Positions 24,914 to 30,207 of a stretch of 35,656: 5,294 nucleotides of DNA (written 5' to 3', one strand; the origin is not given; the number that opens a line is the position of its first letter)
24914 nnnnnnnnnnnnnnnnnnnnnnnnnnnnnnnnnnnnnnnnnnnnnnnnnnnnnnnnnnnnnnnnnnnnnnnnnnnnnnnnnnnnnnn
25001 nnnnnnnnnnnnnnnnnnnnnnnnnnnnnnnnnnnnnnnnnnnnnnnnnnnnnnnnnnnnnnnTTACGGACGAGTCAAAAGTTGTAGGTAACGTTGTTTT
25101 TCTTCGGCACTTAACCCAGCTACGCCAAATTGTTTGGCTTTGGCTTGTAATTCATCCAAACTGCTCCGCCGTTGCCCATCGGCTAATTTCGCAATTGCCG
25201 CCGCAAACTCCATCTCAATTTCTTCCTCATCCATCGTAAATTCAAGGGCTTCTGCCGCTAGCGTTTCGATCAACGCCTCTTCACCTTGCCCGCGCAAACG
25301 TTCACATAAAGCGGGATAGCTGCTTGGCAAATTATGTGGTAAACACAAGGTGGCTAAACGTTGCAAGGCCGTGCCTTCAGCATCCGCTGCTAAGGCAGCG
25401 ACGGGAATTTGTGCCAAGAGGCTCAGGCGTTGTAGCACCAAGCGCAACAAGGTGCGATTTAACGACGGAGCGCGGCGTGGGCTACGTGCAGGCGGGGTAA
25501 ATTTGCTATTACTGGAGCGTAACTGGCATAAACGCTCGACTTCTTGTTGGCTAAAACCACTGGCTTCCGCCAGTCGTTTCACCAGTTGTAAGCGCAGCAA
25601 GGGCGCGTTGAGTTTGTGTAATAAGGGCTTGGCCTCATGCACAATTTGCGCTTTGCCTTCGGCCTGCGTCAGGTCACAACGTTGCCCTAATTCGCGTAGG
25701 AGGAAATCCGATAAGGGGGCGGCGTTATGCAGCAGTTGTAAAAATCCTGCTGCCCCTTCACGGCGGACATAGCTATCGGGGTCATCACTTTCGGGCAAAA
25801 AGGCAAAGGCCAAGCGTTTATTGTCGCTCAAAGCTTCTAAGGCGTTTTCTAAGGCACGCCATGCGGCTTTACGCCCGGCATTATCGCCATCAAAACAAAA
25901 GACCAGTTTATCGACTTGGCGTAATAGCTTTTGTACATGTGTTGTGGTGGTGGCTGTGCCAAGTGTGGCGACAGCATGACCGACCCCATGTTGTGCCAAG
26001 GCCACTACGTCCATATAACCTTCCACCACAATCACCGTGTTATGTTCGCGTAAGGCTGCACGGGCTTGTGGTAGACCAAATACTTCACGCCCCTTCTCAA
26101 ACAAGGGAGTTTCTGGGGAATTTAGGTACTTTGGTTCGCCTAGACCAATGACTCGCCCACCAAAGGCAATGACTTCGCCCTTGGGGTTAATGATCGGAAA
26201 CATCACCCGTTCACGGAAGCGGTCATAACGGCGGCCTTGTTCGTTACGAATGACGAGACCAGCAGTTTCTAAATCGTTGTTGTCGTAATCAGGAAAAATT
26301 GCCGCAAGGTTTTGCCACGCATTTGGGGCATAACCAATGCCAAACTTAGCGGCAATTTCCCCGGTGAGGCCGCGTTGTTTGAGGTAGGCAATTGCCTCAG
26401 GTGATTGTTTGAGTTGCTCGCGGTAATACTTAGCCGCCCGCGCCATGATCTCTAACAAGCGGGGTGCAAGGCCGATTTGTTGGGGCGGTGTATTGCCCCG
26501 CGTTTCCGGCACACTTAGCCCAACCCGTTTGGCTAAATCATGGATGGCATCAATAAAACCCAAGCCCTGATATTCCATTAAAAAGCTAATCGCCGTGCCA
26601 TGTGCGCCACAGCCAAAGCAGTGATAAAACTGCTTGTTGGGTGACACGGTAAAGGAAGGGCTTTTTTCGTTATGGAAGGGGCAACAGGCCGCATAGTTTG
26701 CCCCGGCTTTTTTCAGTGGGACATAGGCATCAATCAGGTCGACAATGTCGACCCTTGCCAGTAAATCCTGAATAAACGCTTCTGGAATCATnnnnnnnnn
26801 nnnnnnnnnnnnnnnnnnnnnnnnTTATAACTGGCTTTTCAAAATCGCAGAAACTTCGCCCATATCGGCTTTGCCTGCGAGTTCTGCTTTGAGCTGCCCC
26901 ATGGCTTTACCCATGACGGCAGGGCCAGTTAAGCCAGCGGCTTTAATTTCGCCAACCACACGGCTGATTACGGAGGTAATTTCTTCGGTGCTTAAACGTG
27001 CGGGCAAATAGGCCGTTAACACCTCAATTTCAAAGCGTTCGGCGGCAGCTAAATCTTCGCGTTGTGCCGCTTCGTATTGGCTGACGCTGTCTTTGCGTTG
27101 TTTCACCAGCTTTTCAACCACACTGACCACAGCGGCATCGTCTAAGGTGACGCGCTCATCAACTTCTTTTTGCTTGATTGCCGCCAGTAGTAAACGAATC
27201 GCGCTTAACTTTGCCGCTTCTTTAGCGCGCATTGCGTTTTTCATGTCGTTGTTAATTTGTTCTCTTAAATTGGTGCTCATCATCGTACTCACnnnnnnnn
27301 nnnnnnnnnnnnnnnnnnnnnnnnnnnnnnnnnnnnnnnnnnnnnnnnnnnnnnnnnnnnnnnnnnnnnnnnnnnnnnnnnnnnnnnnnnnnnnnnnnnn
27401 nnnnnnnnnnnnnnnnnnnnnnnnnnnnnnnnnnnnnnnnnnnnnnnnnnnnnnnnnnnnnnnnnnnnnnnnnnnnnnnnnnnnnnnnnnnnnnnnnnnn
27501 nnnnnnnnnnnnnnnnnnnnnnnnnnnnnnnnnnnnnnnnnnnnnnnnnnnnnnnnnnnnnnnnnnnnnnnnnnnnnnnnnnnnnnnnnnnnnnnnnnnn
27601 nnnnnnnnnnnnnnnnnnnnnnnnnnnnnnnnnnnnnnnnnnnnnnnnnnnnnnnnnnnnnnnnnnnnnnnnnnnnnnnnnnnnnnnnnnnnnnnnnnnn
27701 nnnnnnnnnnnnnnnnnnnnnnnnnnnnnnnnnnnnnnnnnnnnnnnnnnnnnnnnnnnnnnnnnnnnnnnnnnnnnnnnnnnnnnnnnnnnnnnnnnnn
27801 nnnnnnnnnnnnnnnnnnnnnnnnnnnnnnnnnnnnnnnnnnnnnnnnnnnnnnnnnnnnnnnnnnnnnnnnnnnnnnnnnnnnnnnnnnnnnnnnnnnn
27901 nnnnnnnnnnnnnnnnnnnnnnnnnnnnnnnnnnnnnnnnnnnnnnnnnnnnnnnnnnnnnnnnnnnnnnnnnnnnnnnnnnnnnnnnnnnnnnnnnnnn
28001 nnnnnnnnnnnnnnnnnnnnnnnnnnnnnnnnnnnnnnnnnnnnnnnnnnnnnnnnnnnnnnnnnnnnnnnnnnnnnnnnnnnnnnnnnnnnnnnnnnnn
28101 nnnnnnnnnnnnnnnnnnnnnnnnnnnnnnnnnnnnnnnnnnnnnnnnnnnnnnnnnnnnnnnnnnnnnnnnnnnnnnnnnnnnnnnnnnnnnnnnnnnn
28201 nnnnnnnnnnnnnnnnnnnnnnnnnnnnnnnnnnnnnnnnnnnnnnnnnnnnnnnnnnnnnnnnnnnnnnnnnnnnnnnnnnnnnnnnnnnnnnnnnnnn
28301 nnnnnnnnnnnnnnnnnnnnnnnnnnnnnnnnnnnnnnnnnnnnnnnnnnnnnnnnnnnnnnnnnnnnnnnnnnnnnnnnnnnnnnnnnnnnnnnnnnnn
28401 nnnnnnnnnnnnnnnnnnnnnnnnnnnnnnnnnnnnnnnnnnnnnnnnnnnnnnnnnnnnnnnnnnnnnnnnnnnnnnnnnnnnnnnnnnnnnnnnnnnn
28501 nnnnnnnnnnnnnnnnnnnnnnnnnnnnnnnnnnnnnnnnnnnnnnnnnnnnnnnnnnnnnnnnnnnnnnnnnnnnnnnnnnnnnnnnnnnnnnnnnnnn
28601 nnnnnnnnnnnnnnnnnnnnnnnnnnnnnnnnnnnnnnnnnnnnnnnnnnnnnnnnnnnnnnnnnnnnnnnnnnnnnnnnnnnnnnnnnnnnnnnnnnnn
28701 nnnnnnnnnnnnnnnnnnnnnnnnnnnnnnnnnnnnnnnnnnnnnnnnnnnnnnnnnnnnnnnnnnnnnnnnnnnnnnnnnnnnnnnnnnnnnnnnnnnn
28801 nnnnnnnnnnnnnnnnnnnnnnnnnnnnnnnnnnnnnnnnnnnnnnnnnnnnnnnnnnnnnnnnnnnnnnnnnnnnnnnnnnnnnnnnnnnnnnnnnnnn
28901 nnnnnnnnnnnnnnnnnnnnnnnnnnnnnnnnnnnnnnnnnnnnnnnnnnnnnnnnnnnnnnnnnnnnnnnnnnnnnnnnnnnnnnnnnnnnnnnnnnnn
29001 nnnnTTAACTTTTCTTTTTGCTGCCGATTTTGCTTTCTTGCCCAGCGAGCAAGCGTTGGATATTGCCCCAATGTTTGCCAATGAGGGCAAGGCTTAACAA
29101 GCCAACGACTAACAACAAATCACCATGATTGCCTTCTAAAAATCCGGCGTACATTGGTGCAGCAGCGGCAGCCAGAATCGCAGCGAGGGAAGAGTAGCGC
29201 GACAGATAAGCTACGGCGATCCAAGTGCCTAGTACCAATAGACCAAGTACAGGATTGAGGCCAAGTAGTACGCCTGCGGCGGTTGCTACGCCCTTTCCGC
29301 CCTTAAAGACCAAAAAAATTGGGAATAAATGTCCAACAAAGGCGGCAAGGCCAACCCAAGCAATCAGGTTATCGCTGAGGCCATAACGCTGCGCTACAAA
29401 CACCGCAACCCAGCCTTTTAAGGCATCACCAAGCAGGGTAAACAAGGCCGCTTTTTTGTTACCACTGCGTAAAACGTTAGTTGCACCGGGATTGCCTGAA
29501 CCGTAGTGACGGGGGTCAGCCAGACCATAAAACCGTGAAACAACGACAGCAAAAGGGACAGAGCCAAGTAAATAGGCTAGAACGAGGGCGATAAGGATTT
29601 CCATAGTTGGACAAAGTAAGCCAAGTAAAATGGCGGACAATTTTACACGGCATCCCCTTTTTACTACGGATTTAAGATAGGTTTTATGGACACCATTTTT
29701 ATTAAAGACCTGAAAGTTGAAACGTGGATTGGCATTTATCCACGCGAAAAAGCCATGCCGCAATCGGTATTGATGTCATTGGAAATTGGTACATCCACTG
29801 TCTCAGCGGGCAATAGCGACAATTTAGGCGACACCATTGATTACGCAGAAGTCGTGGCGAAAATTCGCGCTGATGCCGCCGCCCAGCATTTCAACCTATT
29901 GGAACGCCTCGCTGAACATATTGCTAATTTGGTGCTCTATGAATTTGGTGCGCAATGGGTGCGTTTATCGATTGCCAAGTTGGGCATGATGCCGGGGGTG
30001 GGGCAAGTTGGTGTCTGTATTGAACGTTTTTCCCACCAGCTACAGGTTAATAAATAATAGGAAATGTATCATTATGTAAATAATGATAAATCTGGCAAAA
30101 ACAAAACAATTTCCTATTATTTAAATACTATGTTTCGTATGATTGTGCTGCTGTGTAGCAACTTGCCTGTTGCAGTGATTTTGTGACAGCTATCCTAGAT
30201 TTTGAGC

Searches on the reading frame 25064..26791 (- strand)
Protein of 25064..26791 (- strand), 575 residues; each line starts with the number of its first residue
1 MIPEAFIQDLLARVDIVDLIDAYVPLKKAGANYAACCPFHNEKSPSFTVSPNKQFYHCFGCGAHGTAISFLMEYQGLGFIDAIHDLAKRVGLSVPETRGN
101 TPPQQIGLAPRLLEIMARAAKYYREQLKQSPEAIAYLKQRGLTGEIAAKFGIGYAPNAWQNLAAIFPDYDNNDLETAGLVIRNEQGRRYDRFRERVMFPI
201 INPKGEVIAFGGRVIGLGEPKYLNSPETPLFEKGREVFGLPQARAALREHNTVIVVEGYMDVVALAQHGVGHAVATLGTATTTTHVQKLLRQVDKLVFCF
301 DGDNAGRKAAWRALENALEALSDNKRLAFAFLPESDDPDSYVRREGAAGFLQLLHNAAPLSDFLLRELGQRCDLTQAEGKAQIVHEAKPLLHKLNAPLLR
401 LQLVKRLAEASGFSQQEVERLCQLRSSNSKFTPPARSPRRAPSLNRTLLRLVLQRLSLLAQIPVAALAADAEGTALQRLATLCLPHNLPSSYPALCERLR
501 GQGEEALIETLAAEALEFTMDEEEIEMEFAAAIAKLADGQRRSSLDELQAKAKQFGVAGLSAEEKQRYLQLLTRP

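Call 7: search_protein_families(library=pfam, proteins=[window:25064-26791:-], max_evalue=0.01)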
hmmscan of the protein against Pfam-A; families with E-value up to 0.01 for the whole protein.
window:25064-26791:- (575 aa): 8 families
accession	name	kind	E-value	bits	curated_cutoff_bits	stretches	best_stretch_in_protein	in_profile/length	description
PF01807.25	Zn_ribbon_DnaG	-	4.3e-40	135.9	24.9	1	3-96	2-95/98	CHC2 zinc finger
PF08275.17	DNAG_N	-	8.2e-40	136.3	26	1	122-243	1-127/128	DNA primase catalytic core, N-terminal domain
PF13155.12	Toprim_2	-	9.1e-19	68.1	22.1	1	254-341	1-87/88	Toprim-like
PF13662.12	Toprim_4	-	5.2e-17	62.3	25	1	251-318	1-75/85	Toprim domain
PF01751.28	Toprim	-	1.4e-16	60.9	23.1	1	252-330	1-94/96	Toprim domain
PF10410.14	DnaB_bind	-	2.2e-15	57.1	20.6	1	361-416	1-56/56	DnaB-helicase binding domain of primase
PF08278.16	DnaG_DnaB_bind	-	4.4e-14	53.3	29.1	1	446-571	2-124/124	DNA primase DnaG DnaB-binding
PF13362.12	Toprim_3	-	2.9e-08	34.5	27.2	1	253-347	2-94/95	Toprim domain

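Call 8: search_protein_families(library=ncbifam, proteins=[window:25064-26791:-], max_evalue=0.01)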
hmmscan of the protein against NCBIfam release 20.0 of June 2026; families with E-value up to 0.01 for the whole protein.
window:25064-26791:- (575 aa): 4 families
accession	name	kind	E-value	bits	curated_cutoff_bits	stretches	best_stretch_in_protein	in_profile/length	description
TIGR01391.1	dnaG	equivalog_domain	9.5e-144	479.3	283.6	1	1-409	1-412/414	DNA primase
TIGR00646.1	MG010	hypoth_equivalog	3.4e-07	30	260.65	1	193-317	57-177/218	DNA primase-like protein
NF003108.1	PRK04031.1-1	equivalog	7.2e-07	28.8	300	1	245-306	158-217/419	DNA primase DnaG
NF006382.0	PRK08624.1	equivalog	0.009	14.9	440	0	191-301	179-298/373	hypothetical protein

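Call 32: find_encoding_contigs(protein=window:25064-26791:-, flank=10000, max_places=10)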
Protein window:25064-26791:- (575 aa): no gene with exactly this product is on record in the collection.

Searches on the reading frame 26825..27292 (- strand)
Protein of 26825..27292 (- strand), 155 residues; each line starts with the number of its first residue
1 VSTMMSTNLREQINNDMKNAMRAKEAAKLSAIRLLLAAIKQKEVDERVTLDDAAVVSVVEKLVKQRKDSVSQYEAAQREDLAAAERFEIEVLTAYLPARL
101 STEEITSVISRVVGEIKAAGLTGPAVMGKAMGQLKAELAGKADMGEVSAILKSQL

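Call 7: search_protein_families(library=pfam, proteins=[window:26825-27292:-], max_evalue=0.01)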
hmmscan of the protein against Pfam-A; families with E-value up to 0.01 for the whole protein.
window:26825-27292:- (155 aa): 3 families
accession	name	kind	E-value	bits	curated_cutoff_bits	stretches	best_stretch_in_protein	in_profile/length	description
PF09424.15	YqeY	-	1.9e-48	164.6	27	1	10-155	1-143/143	Yqey-like protein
PF02637.23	GatB_Yqey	-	0.0034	17.7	27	0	104-155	93-148/148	GatB domain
PF22794.1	jr-ZPR1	-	0.004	17.5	27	1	9-78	43-120/125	ZPR1 jelly-roll domain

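Call 8: search_protein_families(library=ncbifam, proteins=[window:26825-27292:-], max_evalue=0.01)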
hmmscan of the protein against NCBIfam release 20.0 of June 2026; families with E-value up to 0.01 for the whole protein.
window:26825-27292:- (155 aa): 0 families

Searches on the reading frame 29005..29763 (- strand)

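Call 7: search_protein_families(library=pfam, proteins=[window:29005-29763:-], max_evalue=0.01)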
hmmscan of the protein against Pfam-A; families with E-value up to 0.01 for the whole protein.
window:29005-29763:- (252 aa): 1 family
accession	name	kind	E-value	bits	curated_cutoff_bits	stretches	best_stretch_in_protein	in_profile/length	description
PF02660.20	G3P_acyltransf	-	1.8e-52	178.2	24.1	1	62-238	1-164/164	Glycerol-3-phosphate acyltransferase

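Call 8: search_protein_families(library=ncbifam, proteins=[window:29005-29763:-], max_evalue=0.01)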
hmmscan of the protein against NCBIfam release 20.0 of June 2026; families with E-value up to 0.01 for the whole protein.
window:29005-29763:- (252 aa): 8 families
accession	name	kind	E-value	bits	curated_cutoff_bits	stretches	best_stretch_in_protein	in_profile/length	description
TIGR00023.1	TIGR00023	equivalog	1.2e-56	191.6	137.2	1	56-248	5-195/196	glycerol-3-phosphate 1-O-acyltransferase PlsY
NF010993.0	PRK14417.1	equivalog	8.5e-32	110.5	249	1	55-213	4-161/232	membrane protein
NF010987.0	PRK14411.1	equivalog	1.4e-23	83.8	243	1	54-245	1-189/204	membrane protein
NF010976.0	PRK14399.1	equivalog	5.6e-21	75.5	419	1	48-201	3-162/258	membrane protein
NF001254.0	PRK00220.2-1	equivalog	3.7e-19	69.5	199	1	57-187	7-137/182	glycerol-3-phosphate 1-O-acyltransferase PlsY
NF010990.0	PRK14414.1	equivalog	5.8e-17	62.1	261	1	53-199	4-150/210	glycerol-3-phosphate acyltransferase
NF010992.0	PRK14416.1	equivalog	7.4e-17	62.1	222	1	58-195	1-144/207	membrane protein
NF010978.0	PRK14401.1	equivalog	7.2e-16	58.5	163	1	57-189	3-130/187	membrane protein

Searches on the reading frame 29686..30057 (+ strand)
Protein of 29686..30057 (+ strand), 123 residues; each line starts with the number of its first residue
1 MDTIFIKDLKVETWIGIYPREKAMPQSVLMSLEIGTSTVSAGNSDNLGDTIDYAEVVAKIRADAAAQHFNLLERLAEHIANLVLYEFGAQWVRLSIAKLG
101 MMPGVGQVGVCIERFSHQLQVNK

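Call 7: search_protein_families(library=pfam, proteins=[window:29686-30057:+], max_evalue=0.01)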
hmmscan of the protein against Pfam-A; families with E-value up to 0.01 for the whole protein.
window:29686-30057:+ (123 aa): 1 family
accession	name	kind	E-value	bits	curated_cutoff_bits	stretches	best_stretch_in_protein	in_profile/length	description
PF02152.23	FolB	-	1.5e-28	100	31.8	1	4-113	1-113/113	Dihydroneopterin aldolase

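Call 8: search_protein_families(library=ncbifam, proteins=[window:29686-30057:+], max_evalue=0.01)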
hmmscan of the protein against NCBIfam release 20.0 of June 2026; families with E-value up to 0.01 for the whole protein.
window:29686-30057:+ (123 aa): 4 families
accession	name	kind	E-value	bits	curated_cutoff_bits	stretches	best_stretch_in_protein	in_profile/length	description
NF008614.0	PRK11593.1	equivalog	7.7e-24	84.3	184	1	1-115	1-115/119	bifunctional dihydroneopterin aldolase/7,8-dihydroneopterin epimerase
TIGR00526.1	folB_dom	domain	4.5e-23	81.7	45.05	1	1-114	1-117/122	FolB domain-containing protein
TIGR00525.1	folB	equivalog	4.8e-19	69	72.15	1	2-101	1-101/116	dihydroneopterin aldolase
NF008418.0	PRK11245.1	equivalog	2.5e-12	46.9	152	1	3-99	7-103/121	dihydroneopterin triphosphate 2'-epimerase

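Call 44: list_cluster_members(proteins=[window:29686-30054:+, window:18059-19213:+, window:13670-15019:+, window:4334-6034:+, window:6047-7318:+, window:25067-26791:-, window:20179-21030:-, window:33869-34414:+, window:35007-35459:+, window:280-2103:+])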
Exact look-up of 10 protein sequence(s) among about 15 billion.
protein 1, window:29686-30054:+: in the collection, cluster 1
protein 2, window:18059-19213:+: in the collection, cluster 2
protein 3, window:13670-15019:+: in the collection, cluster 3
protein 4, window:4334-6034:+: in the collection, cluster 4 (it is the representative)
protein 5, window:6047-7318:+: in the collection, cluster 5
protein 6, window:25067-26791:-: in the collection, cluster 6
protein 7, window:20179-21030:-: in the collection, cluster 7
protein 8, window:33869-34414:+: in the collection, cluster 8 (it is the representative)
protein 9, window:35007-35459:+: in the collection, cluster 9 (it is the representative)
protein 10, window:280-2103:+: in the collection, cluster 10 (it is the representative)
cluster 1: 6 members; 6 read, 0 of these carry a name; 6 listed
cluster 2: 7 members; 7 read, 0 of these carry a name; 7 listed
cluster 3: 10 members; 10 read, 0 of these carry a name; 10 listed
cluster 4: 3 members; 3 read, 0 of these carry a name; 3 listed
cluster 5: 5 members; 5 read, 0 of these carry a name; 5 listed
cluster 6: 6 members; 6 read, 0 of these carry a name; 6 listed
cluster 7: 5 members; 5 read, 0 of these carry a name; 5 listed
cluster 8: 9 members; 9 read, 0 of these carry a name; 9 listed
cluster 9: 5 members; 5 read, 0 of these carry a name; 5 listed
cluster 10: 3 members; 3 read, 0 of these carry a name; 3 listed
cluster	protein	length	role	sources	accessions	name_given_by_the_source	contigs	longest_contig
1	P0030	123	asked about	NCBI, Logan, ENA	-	-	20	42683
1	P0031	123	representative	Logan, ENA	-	-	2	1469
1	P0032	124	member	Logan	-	-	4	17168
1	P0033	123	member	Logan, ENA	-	-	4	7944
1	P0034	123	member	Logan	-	-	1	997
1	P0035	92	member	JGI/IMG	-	-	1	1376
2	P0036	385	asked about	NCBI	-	-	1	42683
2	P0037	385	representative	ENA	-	-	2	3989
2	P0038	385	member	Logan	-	-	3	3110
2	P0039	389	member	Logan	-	-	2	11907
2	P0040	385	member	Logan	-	-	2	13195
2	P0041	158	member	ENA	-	-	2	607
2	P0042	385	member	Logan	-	-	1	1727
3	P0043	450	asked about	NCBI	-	-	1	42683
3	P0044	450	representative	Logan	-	-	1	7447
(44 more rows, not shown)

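Call 46: find_encoding_contigs(protein=window:29686-30054:+, flank=4000, max_places=10)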
Protein window:29686-30054:+ (123 aa): 21 contigs read that carry it; 10 places shown.
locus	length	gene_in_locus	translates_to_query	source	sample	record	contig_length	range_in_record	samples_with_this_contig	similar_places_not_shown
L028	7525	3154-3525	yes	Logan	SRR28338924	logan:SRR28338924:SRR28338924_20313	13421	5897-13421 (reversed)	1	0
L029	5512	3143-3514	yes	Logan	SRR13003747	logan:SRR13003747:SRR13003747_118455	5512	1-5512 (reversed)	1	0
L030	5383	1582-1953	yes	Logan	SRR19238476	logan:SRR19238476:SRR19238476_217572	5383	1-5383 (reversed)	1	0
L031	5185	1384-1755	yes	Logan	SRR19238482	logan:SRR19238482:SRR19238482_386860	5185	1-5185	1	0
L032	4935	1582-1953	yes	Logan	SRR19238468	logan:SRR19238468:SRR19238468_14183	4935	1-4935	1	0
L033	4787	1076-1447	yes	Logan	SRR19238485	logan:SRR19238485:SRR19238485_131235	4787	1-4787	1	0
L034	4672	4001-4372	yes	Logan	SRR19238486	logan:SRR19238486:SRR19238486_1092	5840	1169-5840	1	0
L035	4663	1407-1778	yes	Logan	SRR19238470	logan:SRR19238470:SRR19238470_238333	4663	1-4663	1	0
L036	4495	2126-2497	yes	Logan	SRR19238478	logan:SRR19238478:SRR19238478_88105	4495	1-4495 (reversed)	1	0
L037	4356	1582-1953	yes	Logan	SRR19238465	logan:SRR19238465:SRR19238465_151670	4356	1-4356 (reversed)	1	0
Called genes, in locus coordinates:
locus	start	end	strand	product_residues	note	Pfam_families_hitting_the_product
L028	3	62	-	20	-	?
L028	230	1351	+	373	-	PF00814:TsaD, PF22521:HypF_C_2 (weak)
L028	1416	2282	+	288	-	-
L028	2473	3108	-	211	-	PF02660:G3P_acyltransf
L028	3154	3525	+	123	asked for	PF02152:FolB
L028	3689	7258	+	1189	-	-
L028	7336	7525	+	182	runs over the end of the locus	PF07963:N_methyl, PF16732:ComP_DUS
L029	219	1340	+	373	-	PF00814:TsaD, PF22521:HypF_C_2 (weak)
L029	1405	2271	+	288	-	-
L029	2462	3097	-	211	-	PF02660:G3P_acyltransf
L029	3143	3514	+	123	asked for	PF02152:FolB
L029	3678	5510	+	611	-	?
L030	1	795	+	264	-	?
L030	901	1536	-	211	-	PF02660:G3P_acyltransf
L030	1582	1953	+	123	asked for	PF02152:FolB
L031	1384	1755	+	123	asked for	PF02152:FolB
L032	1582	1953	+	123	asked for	PF02152:FolB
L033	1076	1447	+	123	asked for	PF02152:FolB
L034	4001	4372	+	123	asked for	PF02152:FolB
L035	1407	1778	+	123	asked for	PF02152:FolB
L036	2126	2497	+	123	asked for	PF02152:FolB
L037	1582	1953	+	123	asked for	PF02152:FolB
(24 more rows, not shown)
